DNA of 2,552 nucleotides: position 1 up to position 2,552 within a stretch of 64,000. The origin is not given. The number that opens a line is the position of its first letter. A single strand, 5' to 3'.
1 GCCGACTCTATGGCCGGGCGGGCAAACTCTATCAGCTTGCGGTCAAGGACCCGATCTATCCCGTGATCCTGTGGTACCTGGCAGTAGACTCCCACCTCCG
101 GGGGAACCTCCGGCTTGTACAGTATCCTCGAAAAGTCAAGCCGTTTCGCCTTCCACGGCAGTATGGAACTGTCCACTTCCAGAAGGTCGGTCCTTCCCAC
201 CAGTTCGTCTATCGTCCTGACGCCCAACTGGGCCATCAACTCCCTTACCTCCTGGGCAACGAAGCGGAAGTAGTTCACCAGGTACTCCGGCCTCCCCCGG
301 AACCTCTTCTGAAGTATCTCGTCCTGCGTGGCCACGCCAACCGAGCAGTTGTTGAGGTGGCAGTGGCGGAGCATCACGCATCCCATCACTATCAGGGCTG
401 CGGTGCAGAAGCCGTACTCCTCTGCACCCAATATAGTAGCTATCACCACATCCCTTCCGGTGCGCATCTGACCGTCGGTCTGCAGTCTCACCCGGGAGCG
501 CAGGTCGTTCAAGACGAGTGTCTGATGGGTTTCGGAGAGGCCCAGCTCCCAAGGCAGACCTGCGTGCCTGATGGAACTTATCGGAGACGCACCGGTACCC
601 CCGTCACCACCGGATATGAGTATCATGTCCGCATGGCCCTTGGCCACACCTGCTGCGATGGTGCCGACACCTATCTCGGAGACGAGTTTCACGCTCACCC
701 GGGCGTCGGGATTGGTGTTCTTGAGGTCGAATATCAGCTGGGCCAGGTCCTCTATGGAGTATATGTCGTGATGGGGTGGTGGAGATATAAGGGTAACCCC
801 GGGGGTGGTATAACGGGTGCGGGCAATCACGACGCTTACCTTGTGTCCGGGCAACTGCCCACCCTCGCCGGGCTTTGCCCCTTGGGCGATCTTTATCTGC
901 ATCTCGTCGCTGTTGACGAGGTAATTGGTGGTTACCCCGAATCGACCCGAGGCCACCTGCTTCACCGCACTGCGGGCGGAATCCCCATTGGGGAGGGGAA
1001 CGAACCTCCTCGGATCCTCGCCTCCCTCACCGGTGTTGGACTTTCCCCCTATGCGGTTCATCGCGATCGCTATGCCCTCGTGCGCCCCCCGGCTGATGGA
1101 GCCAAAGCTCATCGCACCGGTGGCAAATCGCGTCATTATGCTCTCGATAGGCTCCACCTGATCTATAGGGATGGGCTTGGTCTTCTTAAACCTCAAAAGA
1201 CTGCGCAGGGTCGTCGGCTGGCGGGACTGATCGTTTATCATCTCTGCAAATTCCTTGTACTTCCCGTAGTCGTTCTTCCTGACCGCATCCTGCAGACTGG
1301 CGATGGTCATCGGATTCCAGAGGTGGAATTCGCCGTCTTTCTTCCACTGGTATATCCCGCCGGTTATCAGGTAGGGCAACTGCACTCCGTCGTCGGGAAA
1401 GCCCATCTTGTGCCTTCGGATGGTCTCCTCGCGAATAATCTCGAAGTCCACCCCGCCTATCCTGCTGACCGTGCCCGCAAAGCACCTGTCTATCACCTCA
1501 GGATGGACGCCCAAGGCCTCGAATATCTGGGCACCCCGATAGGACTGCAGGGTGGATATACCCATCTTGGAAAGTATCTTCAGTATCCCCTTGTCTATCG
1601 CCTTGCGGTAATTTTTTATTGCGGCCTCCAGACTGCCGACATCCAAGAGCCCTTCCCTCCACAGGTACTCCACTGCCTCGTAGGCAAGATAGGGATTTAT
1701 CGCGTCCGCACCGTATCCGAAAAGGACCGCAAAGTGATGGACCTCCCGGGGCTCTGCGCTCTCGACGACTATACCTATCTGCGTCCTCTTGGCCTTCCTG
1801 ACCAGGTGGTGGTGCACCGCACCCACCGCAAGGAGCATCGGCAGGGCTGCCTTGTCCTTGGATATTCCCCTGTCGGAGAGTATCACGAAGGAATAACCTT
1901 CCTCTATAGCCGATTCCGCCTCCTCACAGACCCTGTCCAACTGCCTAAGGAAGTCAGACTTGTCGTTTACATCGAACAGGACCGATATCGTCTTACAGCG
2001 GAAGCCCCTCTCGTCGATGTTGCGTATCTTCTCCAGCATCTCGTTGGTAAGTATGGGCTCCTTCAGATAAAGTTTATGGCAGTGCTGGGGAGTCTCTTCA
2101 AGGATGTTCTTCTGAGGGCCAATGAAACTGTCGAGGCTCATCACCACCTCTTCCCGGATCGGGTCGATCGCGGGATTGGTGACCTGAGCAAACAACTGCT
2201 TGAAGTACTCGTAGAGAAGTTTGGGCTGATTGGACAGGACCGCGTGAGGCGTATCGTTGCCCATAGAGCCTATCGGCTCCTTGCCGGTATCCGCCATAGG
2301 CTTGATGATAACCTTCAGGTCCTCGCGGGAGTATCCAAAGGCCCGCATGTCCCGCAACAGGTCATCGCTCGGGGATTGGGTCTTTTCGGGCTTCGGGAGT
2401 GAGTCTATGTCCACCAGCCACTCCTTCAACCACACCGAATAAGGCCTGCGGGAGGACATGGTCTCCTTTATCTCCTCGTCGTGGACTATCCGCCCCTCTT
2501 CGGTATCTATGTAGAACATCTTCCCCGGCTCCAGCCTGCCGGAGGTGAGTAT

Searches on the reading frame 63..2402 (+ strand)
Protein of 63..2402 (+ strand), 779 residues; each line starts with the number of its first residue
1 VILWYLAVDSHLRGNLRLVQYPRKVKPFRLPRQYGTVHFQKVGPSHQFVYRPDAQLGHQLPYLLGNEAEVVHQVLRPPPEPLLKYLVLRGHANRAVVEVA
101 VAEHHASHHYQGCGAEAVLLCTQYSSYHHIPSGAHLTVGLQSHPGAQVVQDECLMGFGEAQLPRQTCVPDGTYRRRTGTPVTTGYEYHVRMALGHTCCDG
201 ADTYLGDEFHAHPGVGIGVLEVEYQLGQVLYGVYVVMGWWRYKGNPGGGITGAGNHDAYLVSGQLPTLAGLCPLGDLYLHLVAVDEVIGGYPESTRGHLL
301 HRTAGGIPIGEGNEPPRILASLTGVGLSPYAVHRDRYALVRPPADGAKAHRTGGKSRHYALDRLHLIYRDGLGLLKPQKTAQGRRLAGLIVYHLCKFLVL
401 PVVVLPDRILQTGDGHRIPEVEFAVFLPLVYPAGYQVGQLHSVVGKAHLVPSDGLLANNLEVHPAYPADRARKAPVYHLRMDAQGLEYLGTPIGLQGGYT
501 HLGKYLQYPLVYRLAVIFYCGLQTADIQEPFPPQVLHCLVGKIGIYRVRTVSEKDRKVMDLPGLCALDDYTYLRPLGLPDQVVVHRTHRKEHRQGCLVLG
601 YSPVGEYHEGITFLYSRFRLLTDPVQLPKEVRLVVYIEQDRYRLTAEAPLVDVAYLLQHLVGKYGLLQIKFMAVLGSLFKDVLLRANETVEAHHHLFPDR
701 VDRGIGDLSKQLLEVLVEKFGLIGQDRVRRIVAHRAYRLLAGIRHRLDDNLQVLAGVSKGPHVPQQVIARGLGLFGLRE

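Call 33: search_protein_families(library=pfam, proteins=[window:63-2402:+], max_evalue=0.001)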
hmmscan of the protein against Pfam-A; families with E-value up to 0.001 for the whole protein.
window:63-2402:+ (779 aa): 0 families
